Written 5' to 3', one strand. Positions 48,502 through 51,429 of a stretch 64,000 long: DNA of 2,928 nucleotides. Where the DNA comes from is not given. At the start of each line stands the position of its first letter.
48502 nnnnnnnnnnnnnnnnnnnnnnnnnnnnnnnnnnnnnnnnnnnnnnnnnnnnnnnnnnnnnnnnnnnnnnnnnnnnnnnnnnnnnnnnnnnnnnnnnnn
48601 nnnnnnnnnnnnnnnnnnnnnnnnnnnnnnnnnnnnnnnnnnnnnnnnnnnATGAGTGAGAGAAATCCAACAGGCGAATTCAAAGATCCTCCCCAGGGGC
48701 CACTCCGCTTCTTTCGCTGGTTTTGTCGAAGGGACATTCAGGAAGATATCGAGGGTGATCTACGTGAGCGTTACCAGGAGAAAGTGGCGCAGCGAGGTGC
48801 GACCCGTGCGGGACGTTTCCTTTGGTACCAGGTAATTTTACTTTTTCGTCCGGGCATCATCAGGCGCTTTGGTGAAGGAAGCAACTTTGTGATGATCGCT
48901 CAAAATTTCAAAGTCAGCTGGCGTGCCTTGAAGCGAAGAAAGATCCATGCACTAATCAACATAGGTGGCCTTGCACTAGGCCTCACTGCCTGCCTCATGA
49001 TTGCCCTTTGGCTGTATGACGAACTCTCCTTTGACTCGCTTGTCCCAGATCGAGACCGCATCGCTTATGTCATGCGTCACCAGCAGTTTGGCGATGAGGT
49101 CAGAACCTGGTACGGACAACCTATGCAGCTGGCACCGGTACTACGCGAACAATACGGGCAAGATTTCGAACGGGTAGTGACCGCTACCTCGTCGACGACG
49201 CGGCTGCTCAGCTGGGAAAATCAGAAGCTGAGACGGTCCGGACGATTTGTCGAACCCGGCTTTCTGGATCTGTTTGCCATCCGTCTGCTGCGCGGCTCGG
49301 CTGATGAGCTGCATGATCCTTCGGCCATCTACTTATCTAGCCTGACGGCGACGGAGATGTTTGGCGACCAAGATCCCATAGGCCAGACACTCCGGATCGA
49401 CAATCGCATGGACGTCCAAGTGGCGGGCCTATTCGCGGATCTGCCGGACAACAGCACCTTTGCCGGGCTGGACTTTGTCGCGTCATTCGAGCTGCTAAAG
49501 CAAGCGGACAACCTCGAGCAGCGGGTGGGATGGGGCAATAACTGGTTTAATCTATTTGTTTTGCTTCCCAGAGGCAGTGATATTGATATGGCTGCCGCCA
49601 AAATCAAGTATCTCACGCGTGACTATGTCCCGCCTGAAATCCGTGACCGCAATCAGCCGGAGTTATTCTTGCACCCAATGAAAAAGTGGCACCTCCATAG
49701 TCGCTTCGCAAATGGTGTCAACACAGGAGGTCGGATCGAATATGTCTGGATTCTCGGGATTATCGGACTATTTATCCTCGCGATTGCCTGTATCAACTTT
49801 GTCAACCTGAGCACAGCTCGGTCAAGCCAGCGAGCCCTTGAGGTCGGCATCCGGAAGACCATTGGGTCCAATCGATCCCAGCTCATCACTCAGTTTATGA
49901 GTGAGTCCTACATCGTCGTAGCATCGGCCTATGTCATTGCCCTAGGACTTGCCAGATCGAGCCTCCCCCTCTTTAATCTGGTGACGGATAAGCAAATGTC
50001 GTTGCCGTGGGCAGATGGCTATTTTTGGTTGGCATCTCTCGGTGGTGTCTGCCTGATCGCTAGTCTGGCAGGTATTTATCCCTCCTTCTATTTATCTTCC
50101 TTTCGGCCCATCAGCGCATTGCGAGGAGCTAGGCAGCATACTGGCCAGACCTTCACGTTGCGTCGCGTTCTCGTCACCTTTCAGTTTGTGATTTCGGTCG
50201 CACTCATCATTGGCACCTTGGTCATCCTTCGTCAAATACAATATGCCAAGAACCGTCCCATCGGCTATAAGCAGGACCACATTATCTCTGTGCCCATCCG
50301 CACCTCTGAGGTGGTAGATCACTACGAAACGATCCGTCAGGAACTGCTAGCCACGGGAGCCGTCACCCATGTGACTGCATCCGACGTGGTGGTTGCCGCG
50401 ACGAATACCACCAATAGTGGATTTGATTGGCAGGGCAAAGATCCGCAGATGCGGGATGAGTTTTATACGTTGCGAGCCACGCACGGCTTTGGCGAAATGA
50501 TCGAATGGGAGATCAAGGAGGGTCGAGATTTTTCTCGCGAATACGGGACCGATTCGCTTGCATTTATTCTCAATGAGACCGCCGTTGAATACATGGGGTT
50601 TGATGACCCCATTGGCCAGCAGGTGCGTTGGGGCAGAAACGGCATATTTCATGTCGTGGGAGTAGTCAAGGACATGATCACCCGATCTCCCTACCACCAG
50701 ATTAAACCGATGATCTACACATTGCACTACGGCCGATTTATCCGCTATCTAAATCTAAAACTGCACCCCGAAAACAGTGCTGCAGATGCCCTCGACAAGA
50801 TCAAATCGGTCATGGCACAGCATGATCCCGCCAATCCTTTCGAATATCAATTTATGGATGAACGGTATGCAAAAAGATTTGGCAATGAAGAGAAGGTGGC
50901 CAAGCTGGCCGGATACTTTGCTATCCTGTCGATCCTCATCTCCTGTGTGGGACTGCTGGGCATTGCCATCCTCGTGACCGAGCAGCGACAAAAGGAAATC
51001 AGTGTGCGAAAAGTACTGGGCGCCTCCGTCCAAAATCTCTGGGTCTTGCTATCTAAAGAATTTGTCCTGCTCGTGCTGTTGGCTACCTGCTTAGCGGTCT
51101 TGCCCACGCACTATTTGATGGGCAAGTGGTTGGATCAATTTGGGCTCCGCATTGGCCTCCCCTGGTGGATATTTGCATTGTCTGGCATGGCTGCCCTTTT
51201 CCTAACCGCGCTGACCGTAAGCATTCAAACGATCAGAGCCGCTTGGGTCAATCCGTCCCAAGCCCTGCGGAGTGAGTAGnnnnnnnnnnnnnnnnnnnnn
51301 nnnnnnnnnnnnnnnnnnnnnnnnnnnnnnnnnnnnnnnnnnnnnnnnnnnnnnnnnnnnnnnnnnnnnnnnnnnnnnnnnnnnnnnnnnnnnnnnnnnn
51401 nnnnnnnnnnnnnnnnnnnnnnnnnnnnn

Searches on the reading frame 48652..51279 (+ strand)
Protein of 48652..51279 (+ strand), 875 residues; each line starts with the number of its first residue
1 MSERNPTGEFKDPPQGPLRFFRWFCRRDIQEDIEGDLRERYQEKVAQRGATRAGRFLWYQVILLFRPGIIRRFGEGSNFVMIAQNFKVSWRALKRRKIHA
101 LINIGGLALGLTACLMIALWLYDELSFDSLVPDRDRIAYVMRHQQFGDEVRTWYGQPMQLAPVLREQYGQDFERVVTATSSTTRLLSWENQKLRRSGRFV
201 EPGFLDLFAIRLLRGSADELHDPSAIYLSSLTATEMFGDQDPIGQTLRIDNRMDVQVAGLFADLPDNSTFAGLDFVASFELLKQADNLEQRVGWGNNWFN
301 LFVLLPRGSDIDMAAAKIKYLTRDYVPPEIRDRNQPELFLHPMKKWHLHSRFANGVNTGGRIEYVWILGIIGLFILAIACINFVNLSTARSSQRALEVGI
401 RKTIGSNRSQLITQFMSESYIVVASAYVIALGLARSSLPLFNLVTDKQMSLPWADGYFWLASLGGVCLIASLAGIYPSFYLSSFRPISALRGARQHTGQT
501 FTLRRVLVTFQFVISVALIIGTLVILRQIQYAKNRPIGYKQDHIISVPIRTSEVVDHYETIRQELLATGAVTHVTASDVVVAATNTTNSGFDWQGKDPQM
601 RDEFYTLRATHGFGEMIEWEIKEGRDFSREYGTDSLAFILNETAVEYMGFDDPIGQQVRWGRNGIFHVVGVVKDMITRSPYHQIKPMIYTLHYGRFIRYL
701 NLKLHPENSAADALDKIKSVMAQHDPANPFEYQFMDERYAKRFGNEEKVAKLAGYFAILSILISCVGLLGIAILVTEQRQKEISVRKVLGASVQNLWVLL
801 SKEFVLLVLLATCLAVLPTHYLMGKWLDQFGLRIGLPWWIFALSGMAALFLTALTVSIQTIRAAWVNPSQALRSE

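Call 40: search_protein_families(library=pfam, proteins=[window:48652-51279:+])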
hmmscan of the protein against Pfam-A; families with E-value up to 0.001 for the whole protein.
window:48652-51279:+ (875 aa): 2 families
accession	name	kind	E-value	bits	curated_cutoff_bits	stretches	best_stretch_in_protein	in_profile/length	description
PF12704.14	MacB_PCD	-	5.9e-31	108.8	27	2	101-319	2-205/207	MacB-like periplasmic core domain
PF02687.27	FtsX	-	3.2e-23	82.5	25.5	2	370-483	2-117/120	FtsX-like permease C-terminal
